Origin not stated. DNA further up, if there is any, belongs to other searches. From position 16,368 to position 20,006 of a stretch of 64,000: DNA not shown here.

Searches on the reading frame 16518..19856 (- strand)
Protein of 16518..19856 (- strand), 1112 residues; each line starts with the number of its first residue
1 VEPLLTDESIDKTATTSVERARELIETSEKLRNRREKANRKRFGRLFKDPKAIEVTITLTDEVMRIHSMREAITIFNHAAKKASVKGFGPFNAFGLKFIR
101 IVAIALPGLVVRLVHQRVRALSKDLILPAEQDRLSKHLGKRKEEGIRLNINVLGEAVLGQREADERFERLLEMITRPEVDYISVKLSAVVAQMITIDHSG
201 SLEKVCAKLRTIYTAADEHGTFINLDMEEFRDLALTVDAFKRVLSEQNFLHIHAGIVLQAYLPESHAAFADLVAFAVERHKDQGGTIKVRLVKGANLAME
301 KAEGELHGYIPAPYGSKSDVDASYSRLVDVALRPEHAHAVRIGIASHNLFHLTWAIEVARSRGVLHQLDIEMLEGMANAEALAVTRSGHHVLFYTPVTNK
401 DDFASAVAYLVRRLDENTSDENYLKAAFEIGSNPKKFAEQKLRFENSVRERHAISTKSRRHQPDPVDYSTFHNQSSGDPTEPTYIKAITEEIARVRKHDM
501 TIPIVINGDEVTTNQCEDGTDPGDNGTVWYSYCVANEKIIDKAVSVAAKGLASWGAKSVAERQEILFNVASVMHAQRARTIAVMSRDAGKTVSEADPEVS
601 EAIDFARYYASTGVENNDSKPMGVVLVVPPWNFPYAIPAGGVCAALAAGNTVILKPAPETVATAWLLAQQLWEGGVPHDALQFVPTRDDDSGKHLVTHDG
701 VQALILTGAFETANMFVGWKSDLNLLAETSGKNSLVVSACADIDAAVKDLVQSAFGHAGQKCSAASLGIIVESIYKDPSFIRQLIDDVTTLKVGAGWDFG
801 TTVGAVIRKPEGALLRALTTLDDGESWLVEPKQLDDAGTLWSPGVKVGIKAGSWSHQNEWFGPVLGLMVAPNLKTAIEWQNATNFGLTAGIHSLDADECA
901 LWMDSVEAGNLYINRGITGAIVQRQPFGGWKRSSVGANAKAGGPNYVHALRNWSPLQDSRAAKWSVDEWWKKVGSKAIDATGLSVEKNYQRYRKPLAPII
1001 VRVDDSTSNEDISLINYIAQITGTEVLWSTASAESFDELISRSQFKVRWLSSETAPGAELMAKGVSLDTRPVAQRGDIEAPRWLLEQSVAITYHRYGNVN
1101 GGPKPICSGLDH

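Call 5: search_protein_families(library=pfam, proteins=[window:16518-19856:-])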
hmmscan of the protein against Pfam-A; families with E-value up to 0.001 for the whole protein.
window:16518-19856:- (1112 aa): 2 families
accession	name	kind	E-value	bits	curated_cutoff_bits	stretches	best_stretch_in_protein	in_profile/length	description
PF00171.27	Aldedh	-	1.2e-96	324.5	23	1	520-948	12-453/461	Aldehyde dehydrogenase family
PF01619.24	Pro_dh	-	4.1e-56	191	27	1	136-424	3-276/278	Proline dehydrogenase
